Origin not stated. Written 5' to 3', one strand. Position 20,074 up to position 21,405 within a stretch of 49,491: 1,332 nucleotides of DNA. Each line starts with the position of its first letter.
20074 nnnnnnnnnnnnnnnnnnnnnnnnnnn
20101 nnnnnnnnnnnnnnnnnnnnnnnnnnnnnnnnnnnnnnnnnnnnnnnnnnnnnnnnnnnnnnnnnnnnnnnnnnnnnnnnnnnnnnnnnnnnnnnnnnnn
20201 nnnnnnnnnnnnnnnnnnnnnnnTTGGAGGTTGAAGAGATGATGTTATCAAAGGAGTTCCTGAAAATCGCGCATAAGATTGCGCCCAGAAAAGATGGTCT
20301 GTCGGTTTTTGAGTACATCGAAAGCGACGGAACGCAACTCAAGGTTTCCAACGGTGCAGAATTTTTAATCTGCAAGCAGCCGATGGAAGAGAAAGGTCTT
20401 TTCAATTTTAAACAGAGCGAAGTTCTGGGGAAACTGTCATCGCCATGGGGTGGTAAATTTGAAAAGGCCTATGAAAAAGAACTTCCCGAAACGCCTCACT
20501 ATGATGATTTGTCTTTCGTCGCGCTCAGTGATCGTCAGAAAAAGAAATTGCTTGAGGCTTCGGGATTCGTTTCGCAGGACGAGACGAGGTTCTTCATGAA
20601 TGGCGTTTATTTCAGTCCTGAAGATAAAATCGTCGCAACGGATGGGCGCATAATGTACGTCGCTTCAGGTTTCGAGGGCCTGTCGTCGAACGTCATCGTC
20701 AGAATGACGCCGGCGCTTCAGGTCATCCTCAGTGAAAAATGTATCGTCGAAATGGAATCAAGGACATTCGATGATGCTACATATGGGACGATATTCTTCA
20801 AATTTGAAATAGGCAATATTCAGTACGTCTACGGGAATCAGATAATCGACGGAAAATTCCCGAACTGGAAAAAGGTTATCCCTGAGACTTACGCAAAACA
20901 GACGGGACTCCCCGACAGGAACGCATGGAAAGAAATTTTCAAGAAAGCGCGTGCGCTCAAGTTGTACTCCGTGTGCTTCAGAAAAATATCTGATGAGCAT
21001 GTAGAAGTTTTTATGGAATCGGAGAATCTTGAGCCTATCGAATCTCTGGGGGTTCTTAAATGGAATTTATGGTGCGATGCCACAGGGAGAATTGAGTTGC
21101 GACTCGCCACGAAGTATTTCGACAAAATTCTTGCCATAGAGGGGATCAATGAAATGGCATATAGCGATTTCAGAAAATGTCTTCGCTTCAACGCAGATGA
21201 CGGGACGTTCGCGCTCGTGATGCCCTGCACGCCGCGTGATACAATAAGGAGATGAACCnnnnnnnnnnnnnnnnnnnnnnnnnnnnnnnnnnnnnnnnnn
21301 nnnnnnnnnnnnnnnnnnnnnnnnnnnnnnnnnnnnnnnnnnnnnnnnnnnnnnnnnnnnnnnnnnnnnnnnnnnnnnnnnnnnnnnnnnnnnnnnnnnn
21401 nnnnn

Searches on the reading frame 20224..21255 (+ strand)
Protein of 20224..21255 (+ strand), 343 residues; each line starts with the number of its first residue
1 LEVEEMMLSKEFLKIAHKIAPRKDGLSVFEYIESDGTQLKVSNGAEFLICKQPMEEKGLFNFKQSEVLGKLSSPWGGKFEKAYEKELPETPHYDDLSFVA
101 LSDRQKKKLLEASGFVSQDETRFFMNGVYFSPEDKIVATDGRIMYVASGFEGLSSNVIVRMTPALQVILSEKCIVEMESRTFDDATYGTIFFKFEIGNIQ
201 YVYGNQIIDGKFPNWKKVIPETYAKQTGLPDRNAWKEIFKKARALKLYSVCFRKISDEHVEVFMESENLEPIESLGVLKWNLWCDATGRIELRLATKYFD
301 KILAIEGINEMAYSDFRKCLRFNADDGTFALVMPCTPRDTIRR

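Call 12: search_protein_families(library=phrogs, proteins=[window:20224-21255:+], max_evalue=0.00001)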
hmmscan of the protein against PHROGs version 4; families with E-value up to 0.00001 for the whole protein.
window:20224-21255:+ (343 aa): 2 families
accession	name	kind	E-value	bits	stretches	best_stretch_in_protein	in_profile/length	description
phrog_3007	-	DNA, RNA and nucleotide metabolism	5e-16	60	1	106-225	7-123/190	RusA-like Holliday junction resolvase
phrog_947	-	DNA, RNA and nucleotide metabolism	5.2e-11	43.1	1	85-334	115-362/368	DNA polymerase processivity factor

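Call 14: find_related_loci(query=window:20224-21255:+, collection=viral_contigs, flank=6000)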
Query window:20224-21255:+ (343 aa) in viral_contigs; peptide patterns used: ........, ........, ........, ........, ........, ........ (x = any residue, [..] = any of these).
2 stretches matched a pattern, but none encodes a relative of the query by tblastn (E <= 1e-3).

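Call 15: find_encoding_contigs(protein=window:20224-21255:+, flank=6000, max_places=10)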
Protein window:20224-21255:+ (343 aa): no gene with exactly this product is on record in the collection.

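Call 19: find_homologous_proteins(query=window:20239-21255:+, max_evalue=0.00001)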
Query window:20239-21255:+ (338 aa): 31 proteins with E <= 0.00001 among 1030 candidates.
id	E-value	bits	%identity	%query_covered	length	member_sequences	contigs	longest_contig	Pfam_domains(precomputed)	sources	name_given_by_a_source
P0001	2.0e-216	736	96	99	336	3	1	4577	-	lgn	-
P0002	2.6e-30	124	30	96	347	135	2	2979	-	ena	-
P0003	1.0e-28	119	30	96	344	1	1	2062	-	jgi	-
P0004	2.0e-28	118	30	96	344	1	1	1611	-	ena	-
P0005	3.2e-28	117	30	96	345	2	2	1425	-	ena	-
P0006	4.9e-28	117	30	96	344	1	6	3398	-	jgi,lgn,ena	-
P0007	6.4e-28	116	30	96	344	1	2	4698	-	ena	-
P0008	8.8e-28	116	29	96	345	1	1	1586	-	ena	-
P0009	1.1e-27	115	29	96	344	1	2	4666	-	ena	-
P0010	1.2e-27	115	29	96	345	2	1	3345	-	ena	-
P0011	1.3e-27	115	29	96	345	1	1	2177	-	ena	-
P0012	1.3e-27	115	29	96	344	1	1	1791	-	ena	-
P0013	1.4e-27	115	30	96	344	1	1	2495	-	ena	-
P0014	1.6e-27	115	29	96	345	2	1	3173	-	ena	-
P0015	1.8e-27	115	29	96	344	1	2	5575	-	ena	-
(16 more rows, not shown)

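Call 20: find_encoding_contigs(protein=P0001, flank=6000, max_places=5)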
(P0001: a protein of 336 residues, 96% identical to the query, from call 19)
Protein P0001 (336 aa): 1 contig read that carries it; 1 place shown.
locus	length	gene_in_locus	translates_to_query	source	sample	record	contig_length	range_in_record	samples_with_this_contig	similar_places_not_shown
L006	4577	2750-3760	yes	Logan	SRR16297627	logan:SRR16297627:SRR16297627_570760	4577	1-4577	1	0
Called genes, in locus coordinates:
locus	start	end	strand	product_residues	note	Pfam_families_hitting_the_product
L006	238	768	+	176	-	-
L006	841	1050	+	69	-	-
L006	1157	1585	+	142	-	PF18847:LPD29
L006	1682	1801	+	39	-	-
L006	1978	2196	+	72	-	-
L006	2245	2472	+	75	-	-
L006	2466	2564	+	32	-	-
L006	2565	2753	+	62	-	-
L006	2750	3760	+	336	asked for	-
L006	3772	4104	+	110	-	-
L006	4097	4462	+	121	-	-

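Call 21: find_encoding_contigs(protein=P0015, flank=6000, max_places=5)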
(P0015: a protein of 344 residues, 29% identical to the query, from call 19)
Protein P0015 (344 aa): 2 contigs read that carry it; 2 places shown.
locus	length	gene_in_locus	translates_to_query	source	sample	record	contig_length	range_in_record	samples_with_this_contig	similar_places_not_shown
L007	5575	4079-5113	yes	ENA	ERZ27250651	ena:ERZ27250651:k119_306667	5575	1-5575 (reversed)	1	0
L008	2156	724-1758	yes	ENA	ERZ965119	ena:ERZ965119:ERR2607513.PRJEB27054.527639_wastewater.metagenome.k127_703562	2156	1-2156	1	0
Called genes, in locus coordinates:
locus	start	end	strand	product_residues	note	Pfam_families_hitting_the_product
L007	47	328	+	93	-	-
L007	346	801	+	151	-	-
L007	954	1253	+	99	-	-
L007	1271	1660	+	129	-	-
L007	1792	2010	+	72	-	-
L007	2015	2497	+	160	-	-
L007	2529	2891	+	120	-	-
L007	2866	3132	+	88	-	-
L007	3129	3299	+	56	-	-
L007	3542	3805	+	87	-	-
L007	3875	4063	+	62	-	-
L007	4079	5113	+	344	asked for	-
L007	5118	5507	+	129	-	-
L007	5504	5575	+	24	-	?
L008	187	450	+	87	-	-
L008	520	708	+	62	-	-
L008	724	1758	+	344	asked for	-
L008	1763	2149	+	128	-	-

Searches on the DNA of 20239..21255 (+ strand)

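Call 25: search_rna_families(source=L006, threshold=evalue, max_evalue=10, show_alignments=4)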
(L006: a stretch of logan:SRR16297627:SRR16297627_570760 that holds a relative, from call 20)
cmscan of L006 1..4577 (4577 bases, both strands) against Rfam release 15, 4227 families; matches with E-value up to 10: 4.
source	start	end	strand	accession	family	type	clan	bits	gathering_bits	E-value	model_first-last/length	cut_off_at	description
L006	772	827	+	RF02684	Twister-P5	Gene; ribozyme;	CL00120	52.4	37.6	3.6e-09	1-58/58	no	Type-P5 twister ribozyme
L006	1075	1132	+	RF00008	Hammerhead_3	Gene; ribozyme;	CL00010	40.9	48.5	1.4e-06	1-54/54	no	Hammerhead ribozyme (type III)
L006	1908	1939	-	RF01322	CRISPR-DR9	Gene; CRISPR;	-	23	45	0.09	1-37/37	no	CRISPR RNA direct repeat element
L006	776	875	+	RF00516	ylbH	Cis-reg; leader;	-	16.1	50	4.6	1-122/122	no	ylbH leader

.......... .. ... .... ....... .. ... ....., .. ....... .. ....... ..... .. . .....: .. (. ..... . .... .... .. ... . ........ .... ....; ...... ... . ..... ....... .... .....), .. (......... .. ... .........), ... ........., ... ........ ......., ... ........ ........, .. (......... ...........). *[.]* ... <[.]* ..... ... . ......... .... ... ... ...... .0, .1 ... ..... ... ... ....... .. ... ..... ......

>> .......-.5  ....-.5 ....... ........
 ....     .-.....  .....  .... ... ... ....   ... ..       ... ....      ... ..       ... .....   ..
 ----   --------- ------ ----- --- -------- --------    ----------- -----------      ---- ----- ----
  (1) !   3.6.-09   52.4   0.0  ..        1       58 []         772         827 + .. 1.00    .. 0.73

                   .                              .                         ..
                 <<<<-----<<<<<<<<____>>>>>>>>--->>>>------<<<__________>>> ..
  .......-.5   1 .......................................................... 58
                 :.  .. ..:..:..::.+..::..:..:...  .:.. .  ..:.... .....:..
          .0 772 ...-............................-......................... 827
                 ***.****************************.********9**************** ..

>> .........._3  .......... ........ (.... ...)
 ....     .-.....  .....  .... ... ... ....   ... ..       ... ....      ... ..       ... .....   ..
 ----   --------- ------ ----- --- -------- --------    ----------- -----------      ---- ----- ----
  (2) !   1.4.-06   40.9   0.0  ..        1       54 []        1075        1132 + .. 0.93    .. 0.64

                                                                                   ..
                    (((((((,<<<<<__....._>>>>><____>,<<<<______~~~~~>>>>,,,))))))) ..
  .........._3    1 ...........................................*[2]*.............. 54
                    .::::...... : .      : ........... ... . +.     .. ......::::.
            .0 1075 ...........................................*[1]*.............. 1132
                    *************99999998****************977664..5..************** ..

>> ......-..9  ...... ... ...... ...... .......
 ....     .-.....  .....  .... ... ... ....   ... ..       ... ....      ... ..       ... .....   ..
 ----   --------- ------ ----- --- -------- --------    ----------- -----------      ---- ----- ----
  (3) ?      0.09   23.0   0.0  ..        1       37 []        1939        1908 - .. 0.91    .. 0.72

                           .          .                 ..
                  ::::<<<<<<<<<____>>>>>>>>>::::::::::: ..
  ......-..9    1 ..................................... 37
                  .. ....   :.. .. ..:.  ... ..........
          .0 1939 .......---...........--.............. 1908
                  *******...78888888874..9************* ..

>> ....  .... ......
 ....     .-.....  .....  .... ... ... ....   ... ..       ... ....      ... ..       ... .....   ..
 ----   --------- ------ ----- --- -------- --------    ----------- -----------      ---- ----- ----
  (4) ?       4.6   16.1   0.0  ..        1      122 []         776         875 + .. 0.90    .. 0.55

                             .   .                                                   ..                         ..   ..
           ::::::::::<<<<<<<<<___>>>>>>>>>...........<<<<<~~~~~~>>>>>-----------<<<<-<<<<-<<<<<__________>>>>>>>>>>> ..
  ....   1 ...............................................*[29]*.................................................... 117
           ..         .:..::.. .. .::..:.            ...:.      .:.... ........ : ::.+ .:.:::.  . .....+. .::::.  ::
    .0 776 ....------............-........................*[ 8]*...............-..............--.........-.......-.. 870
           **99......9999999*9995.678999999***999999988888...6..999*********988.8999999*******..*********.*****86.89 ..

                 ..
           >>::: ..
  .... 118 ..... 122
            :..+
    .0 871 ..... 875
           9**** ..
